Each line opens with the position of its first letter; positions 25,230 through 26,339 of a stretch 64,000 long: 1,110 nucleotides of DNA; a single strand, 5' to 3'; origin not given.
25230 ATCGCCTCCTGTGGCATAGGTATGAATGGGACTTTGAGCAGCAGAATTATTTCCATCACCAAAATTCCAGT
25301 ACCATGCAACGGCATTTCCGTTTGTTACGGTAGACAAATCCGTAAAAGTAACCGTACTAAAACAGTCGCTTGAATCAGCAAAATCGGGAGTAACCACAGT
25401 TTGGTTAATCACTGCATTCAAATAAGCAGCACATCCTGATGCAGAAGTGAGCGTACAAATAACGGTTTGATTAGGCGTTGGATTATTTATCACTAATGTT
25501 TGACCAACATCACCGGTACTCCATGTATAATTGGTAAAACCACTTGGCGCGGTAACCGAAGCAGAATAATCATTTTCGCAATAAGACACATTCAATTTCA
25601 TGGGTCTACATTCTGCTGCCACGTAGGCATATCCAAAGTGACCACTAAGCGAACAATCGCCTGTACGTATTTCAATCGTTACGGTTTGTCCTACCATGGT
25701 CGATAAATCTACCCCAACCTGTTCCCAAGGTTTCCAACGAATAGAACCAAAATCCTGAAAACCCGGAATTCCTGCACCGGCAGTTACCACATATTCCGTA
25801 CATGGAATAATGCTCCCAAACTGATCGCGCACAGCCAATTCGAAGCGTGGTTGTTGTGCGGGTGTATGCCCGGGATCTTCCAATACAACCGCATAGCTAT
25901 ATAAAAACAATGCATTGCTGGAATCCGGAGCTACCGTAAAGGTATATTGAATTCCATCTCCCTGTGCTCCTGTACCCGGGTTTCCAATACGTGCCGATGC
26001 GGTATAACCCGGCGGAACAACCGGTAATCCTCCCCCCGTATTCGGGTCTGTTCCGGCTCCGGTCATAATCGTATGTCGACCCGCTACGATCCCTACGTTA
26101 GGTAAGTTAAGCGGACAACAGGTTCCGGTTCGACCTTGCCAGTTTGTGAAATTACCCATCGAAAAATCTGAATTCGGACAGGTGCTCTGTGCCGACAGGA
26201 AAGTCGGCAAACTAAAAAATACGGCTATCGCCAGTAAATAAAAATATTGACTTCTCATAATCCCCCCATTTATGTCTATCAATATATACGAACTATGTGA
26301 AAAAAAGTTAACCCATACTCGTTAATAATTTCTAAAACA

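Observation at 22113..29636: Tandem pair of giant PKD-repeat proteins with a shared, apparently unnamed N-terminal Cys domain and T9SS type B CTDs, but no adjacent SprF/PorP-like partner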

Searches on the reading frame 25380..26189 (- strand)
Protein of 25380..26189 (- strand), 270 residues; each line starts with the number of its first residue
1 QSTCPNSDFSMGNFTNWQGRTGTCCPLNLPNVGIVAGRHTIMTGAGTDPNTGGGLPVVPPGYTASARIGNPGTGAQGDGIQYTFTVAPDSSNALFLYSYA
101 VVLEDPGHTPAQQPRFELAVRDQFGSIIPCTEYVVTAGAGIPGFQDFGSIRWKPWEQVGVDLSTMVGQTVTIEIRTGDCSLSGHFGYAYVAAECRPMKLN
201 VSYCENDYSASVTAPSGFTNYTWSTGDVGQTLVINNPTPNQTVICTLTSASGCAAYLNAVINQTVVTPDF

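Call 8: search_protein_families(library=pfam, proteins=[window:25380-26189:-], max_evalue=10)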
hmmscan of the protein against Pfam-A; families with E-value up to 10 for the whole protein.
seq(270 aa): 1 family
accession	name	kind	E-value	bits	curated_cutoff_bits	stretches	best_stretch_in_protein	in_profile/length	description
PF23801.1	DUF7177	-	0.21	12.3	27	1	163-209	7-53/83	Family of unknown function (DUF7177)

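Call 9: search_protein_families(library=ncbifam, proteins=[window:25380-26189:-], max_evalue=10)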
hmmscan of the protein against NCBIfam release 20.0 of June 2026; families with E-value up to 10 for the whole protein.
seq(270 aa): 1 family
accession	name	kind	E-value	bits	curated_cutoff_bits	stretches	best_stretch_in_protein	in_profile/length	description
NF047581.1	gp105_phage_fam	subfamily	0.14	12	80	1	219-264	31-76/118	phage structural protein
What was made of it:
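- On Carbohydrate-binding modules (beta-jelly-roll, galactose-binding-like superfold): No Pfam or NCBIfam hit at E<=10 (calls 8, 9).
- No Pfam or NCBIfam enzyme family matches even at E<=10 (calls 8, 9).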

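Call 10: search_solved_structures(query=window:25380-26189:-, max_evalue=10)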
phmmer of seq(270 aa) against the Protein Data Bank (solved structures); distinct sequences matched with E-value up to 10: 3.
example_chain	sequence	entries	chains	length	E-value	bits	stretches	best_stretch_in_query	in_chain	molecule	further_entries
3s30_A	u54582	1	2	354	0.095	15.3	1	200-242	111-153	Hypothetical glycoside hydrolase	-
4my0_A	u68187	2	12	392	0.11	15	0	201-260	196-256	GCN5-related N-acetyltransferase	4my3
4hwv_A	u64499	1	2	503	0.38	13.3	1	44-114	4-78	Pectate lyase/Amb allergen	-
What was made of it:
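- Checked: The N-module has no hit in Pfam-A, NCBIfam or PDB sequences even at E<=10 (calls 8-10).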

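Call 11: find_homologous_proteins(query=window:25380-26189:-, max_evalue=0.001)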
Query seq(270 aa) (270 aa): 35 proteins with E <= 0.001 among 787 candidates.
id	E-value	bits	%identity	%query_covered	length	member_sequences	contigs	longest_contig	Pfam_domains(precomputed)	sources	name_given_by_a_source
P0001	8.9e-104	365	62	98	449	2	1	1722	PF00801.27,PF18911.7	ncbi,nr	ncbi:MAG: PKD domain-containing protein, partial [Chitinophagaceae bacterium]|nr:PKD domain-containi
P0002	7.9e-95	335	57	96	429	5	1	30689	PF00801.27,PF18911.7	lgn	-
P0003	3.7e-83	297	53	100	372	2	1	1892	PF00801.27,PF18911.7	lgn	-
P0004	1.8e-82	295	54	95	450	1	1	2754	PF00801.27,PF18911.7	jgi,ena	-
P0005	2.0e-82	295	52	100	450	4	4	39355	PF00801.27,PF18911.7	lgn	-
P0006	7.5e-82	293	55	94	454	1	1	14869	PF00801.27,PF18911.7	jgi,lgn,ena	-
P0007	3.1e-81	291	54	96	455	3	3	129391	PF00801.27,PF18911.7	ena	-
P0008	8.1e-79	283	53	94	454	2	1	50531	PF00801.27,PF18911.7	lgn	-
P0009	9.4e-79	283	49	96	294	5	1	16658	-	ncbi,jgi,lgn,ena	jgi:hypothetical protein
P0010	1.9e-75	272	48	98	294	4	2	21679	-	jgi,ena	jgi:hypothetical protein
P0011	4.7e-75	271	48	94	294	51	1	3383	-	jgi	-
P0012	1.8e-71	259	47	96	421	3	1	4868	PF00801.27,PF18911.7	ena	-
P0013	2.2e-71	259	45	100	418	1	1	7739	PF00801.27,PF18911.7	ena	-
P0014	5.3e-70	254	54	81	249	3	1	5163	-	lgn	-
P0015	1.6e-69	252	47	99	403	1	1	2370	PF00801.27,PF18911.7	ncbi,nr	ncbi:MAG: PKD domain-containing protein, partial [Flavobacteriia bacterium]|nr:PKD domain-containing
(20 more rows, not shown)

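Call 14: find_related_loci(query=A1, collection=genome_contigs, flank=10000)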
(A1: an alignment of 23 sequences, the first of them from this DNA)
Query A1 (270 aa) in genome_contigs; peptide patterns used: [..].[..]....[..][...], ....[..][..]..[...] (x = any residue, [..] = any of these).
599 stretches matched a pattern (row limit reached: there are more); 585 encode a relative of the query (tblastn E <= 1e-3); the best 80 are kept; 80 distinct loci.
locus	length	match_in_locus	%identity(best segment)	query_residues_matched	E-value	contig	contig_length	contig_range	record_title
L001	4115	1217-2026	54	1-270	1e-91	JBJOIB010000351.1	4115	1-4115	MAG: Bacteroidota bacterium isolate sharkriverslough_2019_sw_WHONDRS-S19S_0042_B_bin.86 scaffold_986136, whole genome sh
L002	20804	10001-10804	52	2-266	8e-87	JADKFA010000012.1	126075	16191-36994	MAG: Bacteroidetes bacterium isolate Rand_18-Q3-R56-63_BATAC.320 tig00004941-10-1260360, whole genome shotgun sequence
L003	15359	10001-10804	51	1-270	1e-86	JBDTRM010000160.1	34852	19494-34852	MAG: Bacteroidia bacterium isolate cluster3_bin.247 NODE_3444_length_34852_cov_8.246573, whole genome shotgun sequence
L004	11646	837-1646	52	1-270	5e-86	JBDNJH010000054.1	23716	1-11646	MAG: Flavobacteriales bacterium isolate metabat2.60.ELB k141_122506, whole genome shotgun sequence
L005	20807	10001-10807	51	2-270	9e-86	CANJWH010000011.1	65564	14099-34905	MAG: Bacteroidetes bacterium isolate RH-23may17-764 genome assembly, contig: RH-23may17-C3019, whole genome shotgun sequ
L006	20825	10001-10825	49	1-270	1e-85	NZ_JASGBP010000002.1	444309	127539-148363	Flavobacterium sedimenticola strain YZ-48 YZ-48_scaffold2, whole genome shotgun sequence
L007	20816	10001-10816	50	1-270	7e-86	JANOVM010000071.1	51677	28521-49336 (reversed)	MAG: Bacteroidota bacterium isolate VAR_35_metabat_627 VAR_35_k141_3401680, whole genome shotgun sequence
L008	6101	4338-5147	51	1-270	2e-85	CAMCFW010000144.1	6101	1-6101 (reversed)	MAG: Chryseobacterium gleum isolate MiH-22jul19-154 genome assembly, contig: MiH-22jul19-C30831, whole genome shotgun se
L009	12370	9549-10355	52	1-270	3e-84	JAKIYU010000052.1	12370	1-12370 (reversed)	MAG: Bacteroidetes bacterium isolate UR.bin227 UR_contig_14484, whole genome shotgun sequence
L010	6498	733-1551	49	1-270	4e-84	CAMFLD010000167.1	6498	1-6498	MAG: uncultured Flavobacterium sp. isolate SRR12456164_bin.1_metaWRAP_v1.3_MAG genome assembly, contig: ERZ12289972.3011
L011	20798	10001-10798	51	1-270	1e-83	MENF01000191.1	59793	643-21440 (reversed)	MAG: Bacteroidetes bacterium GWA2_32_17 gwa2_scaffold_6118, whole genome shotgun sequence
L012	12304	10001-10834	50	4-270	1e-83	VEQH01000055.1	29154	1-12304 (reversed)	MAG: Flavobacteriales bacterium isolate ZLKRG09 NODE_1263_length_29154_cov_5.615117, whole genome shotgun sequence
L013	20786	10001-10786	53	4-261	2e-83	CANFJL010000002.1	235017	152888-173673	MAG: Flavobacteriales bacterium isolate Jr-16oct17-147 genome assembly, contig: Jr-16oct17-C68, whole genome shotgun seq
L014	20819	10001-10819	50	2-270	5e-83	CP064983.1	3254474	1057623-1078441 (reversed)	MAG: Bacteroidota bacterium isolate Fred_18-Q3-R57-64_BAT3C.517 chromosome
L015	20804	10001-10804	50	2-266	3e-82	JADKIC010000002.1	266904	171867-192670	MAG: Bacteroidetes bacterium isolate Skiv_18-Q3-R9-52_BATAC.354 tig00007611-10-2670760, whole genome shotgun sequence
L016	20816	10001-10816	49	4-270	2e-82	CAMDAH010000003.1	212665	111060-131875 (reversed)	MAG: Chryseobacterium gleum isolate ME-21oct19-120 genome assembly, contig: ME-21oct19-C44, whole genome shotgun sequenc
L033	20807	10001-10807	51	4-270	5e-77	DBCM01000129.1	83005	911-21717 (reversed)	MAG TPA_asm: Flavobacteriales bacterium UBA958 UBA958_contig_9117, whole genome shotgun sequence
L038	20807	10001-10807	49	4-270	5e-75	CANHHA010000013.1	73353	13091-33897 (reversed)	MAG: Flavobacteriales bacterium isolate RE-23may17-294 genome assembly, contig: RE-23may17-C466, whole genome shotgun se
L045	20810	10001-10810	47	1-261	1e-72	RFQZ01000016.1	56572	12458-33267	MAG: Flavobacteriia bacterium isolate WB4_2_1285 contig_100_15, whole genome shotgun sequence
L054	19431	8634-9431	49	2-257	5e-70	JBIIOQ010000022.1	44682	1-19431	MAG: Crocinitomicaceae bacterium isolate ME2002-11-07_3300042865_group1_bin120 Rohwer_bin724_scaffold_489_c1, whole geno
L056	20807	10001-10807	45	4-270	4e-69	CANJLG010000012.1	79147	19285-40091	MAG: Flavobacteriales bacterium isolate RH-23may17-549 genome assembly, contig: RH-23may17-C2167, whole genome shotgun s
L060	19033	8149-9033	44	1-270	1e-67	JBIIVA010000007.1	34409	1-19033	MAG: Crocinitomicaceae bacterium isolate ME2004-09-30_3300044641_group2_bin113 Rohwer_bin728_scaffold_663_c1, whole geno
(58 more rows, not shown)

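Call 19: predict_structure(alignment_id=A1)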
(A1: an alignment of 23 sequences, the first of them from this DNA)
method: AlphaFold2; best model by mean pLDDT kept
length: 270 residues; sequences in the alignment: 23
mean_pLDDT: 93.6   pTM: 0.88
mean pLDDT of the five models: 93.6, 93.1, 92.3, 91.9, 91.3
residues with pLDDT >= 90: 237; 70-90: 26; 50-70: 6; < 50: 1
segments of 3 or more residues with pLDDT < 50: none
pLDDT, mean of each block of 10 residues (from residue 1): 87 97 95 96 94 96 95 91 94 95 95 96 96 95 96 95 96 97 95 93 91 93 96 94 95 92 71
secondary structure, 60 per line:
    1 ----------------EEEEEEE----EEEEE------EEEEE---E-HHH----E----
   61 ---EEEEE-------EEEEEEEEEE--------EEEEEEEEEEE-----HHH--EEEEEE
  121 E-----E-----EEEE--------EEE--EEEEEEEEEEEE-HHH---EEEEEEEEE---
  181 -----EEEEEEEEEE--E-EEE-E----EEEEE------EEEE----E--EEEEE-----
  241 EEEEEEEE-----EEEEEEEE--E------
elements in order: E17-23 E28-32 E39-43 E64-68 E76-85 E94-104 E115-121 E133-136 E145-147 E150-161 E169-177 E186-195 E200-202 E209-213 E220-223 E231-235 E241-248 E254-261
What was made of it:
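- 25380..25595 (-): A Ig-like subdomain (aa 222-293). AF2 strands 200-261 (call 19).
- AF2 model with pLDDT 93.6 and pTM 0.88 (call 19).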

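Call 30: search_solved_structures(query=A1, max_evalue=1)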
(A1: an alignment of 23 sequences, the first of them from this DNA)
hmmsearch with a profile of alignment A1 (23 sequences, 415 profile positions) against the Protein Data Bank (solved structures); distinct sequences matched with E-value up to 1: 21.
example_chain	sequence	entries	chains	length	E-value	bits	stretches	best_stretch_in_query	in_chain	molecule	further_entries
9lqj_A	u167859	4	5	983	1.1e-17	67.2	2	305-382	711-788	Collagenase ColH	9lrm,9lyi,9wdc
9lrk_A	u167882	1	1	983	1.1e-17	67.2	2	305-382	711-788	Collagenase ColH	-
4l9d_A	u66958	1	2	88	2.4e-12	49.6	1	285-365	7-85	Protease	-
1l0q_A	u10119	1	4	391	2.8e-10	42.8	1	278-364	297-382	Surface layer protein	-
4jrw_A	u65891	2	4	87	2.9e-10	42.8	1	306-366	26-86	Collagenase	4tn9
4aqo_A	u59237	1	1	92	3.9e-10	42.4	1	305-365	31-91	COLLAGENASE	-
2y72_A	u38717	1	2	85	4e-10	42.3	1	306-365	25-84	COLLAGENASE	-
6aem_A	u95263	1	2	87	2.3e-09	39.8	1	285-364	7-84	PKD domain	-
2c26_A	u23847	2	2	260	3.3e-09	39.3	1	298-369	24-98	ENDOGLUCANASE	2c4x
4u7k_A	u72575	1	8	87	4.5e-09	38.9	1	304-361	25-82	ColH protein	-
4u6t_A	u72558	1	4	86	4.6e-09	38.8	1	304-361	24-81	ColH protein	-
2y3u_A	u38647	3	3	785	7.5e-09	38.1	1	253-365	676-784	COLLAGENASE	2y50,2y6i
4jgu_A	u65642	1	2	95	4.2e-08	35.7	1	301-365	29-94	ColH protein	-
2kzw_A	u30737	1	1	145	0.00019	23.7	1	309-363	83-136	Uncharacterized protein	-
7kv5_AAA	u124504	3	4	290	0.0005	22.2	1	281-378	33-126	PKD domain protein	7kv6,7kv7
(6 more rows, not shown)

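Call 31: fold_search(model_id=the predicted structure, library=pdb)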
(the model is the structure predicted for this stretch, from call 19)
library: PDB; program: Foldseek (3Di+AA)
matches with E <= 10: 1745; with E <= 0.001: 93
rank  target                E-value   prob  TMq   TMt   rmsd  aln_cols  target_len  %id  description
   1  3fhq_A                1.8e-07  1.00  0.21  0.12  11.6       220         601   10  Structure of endo-beta-N-acetylglucosaminidase A (released 2009-05-05)
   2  3fhq_F                2.0e-07  1.00  0.24  0.13  11.2       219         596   10  Structure of endo-beta-N-acetylglucosaminidase A (released 2009-05-05)
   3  3fha_C                3.9e-07  1.00  0.24  0.13  11.4       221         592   11  Structure of endo-beta-N-acetylglucosaminidase A (released 2009-04-28)
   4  3fhq_D                4.3e-07  1.00  0.23  0.13  11.5       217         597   10  Structure of endo-beta-N-acetylglucosaminidase A (released 2009-05-05)
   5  2c9a_A                5.4e-07  1.00  0.31  0.32  13.5       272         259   11  Crystal structure of the MAM-Ig module of receptor protein tyrosine phosphatase mu (released 2006-01-19)
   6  3fhq_B                9.4e-07  1.00  0.20  0.12  11.8       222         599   10  Structure of endo-beta-N-acetylglucosaminidase A (released 2009-05-05)
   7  3fha_A                1.2e-06  1.00  0.23  0.13  11.5       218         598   10  Structure of endo-beta-N-acetylglucosaminidase A (released 2009-04-28)
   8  2vtf_B                1.2e-06  1.00  0.23  0.12  12.2       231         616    9  X-ray crystal structure of the Endo-beta-N-acetylglucosaminidase from Arthrobacter protophormiae E173Q mutant reveals  (released 2009-03-31)
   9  5z06_A                1.3e-06  1.00  0.26  0.13  12.8       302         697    9  Crystal structure of beta-1,2-glucanase from Parabacteroides distasonis (released 2018-05-30)
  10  3fha_D                1.6e-06  1.00  0.23  0.13  11.2       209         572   10  Structure of endo-beta-N-acetylglucosaminidase A (released 2009-04-28)
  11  5z06_B                2.7e-06  1.00  0.27  0.14  12.9       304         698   10  Crystal structure of beta-1,2-glucanase from Parabacteroides distasonis (released 2018-05-30)
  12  8iqe_C                5.2e-06  1.00  0.30  0.17   7.0       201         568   12  Crystal structure of tetrameric K2-2 TSP (released 2024-02-21)
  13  8iq9_A                1.1e-05  1.00  0.32  0.18   6.6       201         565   14  Crystal structure of trimeric K2-2 TSP in complex with tetrasaccharide and octasaccharide (released 2024-02-21)
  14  6jz7_A                1.1e-05  0.99  0.21  0.12  15.3       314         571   11  b-glucuronidase from Ruminococcus gnavus in complex with N1-substituted uronic isofagomine (released 2020-06-10)
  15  8iq9_B                1.2e-05  1.00  0.36  0.20   6.0       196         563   16  Crystal structure of trimeric K2-2 TSP in complex with tetrasaccharide and octasaccharide (released 2024-02-21)
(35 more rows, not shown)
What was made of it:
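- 25380..25595 (-): Foldseek finds two-domain matches such as the MAM-Ig module 2c9a (call 31).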

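Call 37: search_protein_families(library=pfam, proteins=[L038:16351-19047:+, L054:7786-8442:+, L060:5781-6101:+, L056:8343-9698:-, L056:15566-16291:+, L056:16296-17162:+, L033:6281-8167:-, L045:12335-12859:-, L016:12940-14406:+, L054:13057-14199:+], max_evalue=0.0001)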
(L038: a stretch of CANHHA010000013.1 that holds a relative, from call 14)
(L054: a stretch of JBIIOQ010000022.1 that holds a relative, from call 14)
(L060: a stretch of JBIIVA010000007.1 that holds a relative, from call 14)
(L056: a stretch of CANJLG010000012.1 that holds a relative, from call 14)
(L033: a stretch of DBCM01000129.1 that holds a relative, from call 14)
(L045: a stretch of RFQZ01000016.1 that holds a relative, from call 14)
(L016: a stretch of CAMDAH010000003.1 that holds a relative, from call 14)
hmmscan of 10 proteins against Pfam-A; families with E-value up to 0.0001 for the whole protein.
L038:16351-19047:+ (898 aa): 3 families
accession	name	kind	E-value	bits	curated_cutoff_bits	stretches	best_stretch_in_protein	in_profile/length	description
PF13573.12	SprB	-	4.7e-15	55.4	28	2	476-510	2-36/37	SprB repeat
PF13585.12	CHU_C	-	1e-11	45.2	27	1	810-895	3-85/86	CHU_C Type IX secretion signal domain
PF18911.6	PKD_4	-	2.6e-08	34.2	27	0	720-795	6-77/85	PKD domain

L054:7786-8442:+ (218 aa): 1 family
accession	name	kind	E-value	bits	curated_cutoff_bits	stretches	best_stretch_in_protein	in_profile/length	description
PF09335.16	VTT_dom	-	1.2e-21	77.9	33.9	1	50-178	1-123/123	VTT domain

L060:5781-6101:+ (106 aa): 1 family
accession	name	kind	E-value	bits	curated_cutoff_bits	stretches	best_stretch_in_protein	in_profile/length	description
PF00581.25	Rhodanese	-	3.7e-11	43.8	22.2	1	12-97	6-101/102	Rhodanese-like domain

L056:8343-9698:- (451 aa): 2 families
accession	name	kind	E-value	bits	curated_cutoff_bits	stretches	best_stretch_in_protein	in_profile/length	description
PF00208.27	ELFV_dehydrog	-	1.3e-91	307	23.4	1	204-449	1-241/241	Glutamate/Leucine/Phenylalanine/Valine dehydrogenase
PF02812.23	ELFV_dehydrog_N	-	1.7e-52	177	25.3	1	59-186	1-128/129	Glu/Leu/Phe/Val dehydrogenase, dimerisation domain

L056:15566-16291:+ (241 aa): 1 family
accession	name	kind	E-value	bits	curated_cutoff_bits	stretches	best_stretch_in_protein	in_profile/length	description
PF13852.11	DUF4197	-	2e-69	233.7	24.9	1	40-238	2-199/199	Protein of unknown function (DUF4197)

L056:16296-17162:+ (288 aa): 1 family
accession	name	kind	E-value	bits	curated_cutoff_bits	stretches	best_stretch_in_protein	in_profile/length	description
PF01048.26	PNP_UDP_1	-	9.4e-25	87.8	25.1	1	31-259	3-195/233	Phosphorylase superfamily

L033:6281-8167:- (628 aa): 3 families
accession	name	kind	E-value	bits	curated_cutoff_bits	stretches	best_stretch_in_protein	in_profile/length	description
PF00676.26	E1_dh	-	5.7e-68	229.5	22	1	6-281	19-295/300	Dehydrogenase E1 component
PF02779.29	Transket_pyr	-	8e-38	130.2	27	1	313-484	4-173/174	Transketolase, pyrimidine binding domain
PF02780.25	Transketolase_C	-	2.8e-31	108.5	25.9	1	500-616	1-121/124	Transketolase, C-terminal domain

L045:12335-12859:- (174 aa): 1 family
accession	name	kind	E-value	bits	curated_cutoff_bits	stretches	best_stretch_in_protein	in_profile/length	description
PF25589.1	DUF7935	-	1.1e-44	152.3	27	1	5-171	7-169/171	Family of unknown function (DUF7935)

L016:12940-14406:+ (488 aa): 1 family
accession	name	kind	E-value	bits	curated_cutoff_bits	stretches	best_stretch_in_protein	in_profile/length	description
PF00474.23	SSF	-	5.1e-26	91.9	22.8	1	33-424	1-394/406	Sodium:solute symporter family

L054:13057-14199:+ (380 aa): 2 families
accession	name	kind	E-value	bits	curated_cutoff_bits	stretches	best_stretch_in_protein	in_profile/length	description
PF13562.11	NTP_transf_4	-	6.4e-23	82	27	1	3-140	1-150/153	Sugar nucleotidyl transferase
PF00132.30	Hexapep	-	1.3e-05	25.1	27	0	201-225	5-29/36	Bacterial transferase hexapeptide (six repeats)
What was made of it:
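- On SprB-family gliding adhesins: Some other family members and neighbours do (calls 11, 37).
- Tried and rejected: It is a SprB-repeat/PKD/CHU_C protein (call 37).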

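Call 40: search_protein_families(library=pfam, alignment_id=A2, max_evalue=0.001)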
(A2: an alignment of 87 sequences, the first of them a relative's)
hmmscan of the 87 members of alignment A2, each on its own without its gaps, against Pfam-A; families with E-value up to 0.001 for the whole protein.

A. member 1, L026:3463-4419:+ (319 aa): 1 family
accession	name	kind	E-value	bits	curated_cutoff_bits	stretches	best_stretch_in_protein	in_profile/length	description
PF10043.14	DUF2279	-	2.2e-11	44.7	28.6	1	84-166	4-86/91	Predicted periplasmic lipoprotein (DUF2279)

B. families by the number of members that match (of 87 scanned): 117 families (the first 25 are shown)
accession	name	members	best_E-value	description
PF00208.27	ELFV_dehydrog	9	1.1e-93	Glutamate/Leucine/Phenylalanine/Valine dehydrogenase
PF02812.23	ELFV_dehydrog_N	9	5.3e-53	Glu/Leu/Phe/Val dehydrogenase, dimerisation domain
PF13852.11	DUF4197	8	6.5e-71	Protein of unknown function (DUF4197)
PF00108.29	Thiolase_N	5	2.3e-63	Thiolase, N-terminal domain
PF02803.24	Thiolase_C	5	4.5e-50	Thiolase, C-terminal domain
PF00109.32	ketoacyl-synt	5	4.5e-06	Beta-ketoacyl synthase, N-terminal domain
PF22691.2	Thiolase_C_1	5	4.2e-05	Thiolase C-terminal domain-like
PF00072.30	Response_reg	4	3.2e-26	Response regulator receiver domain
PF11751.14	PorP_SprF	3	1.4e-51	Type IX secretion system membrane protein PorP/SprF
PF09335.16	VTT_dom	3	1.8e-21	VTT domain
PF18962.6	Por_Secre_tail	3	2.2e-11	Secretion system C-terminal sorting domain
PF02384.22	N6_Mtase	2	1e-30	N-6 DNA Methylase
PF04397.21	LytTR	2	3.4e-20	LytTr DNA-binding domain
PF00196.25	GerE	2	1.1e-10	Bacterial regulatory proteins, luxR family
PF01464.25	SLT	2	2.8e-07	Transglycosylase SLT domain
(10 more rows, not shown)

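Call 49: find_encoding_contigs(protein=P0007, flank=6000, max_places=2)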
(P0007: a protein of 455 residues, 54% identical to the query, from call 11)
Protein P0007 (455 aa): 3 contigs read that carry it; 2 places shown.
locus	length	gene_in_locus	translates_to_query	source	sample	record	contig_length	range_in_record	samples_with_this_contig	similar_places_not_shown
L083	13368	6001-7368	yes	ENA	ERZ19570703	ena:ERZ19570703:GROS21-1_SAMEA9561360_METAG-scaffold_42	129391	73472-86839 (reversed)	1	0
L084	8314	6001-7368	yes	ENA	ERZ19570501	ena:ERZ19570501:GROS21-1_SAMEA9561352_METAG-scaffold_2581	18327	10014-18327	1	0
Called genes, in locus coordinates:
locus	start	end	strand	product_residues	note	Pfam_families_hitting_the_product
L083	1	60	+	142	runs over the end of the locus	PF00856:SET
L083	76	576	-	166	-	-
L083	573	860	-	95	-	-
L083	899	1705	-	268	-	PF01149:Fapy_DNA_glyco, PF06831:H2TH, PF21025:Fapy_DNA_glyco_C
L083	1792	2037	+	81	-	-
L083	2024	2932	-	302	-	-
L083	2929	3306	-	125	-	-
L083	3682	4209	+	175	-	-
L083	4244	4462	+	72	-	PF01381:HTH_3 (weak)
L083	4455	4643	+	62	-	-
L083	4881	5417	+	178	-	PF19408:PKD_6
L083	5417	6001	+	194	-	PF00801:PKD (faint), PF13585:CHU_C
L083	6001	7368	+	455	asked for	PF00801:PKD, PF18911:PKD_4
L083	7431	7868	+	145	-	-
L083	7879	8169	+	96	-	-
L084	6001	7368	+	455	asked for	PF00801:PKD, PF18911:PKD_4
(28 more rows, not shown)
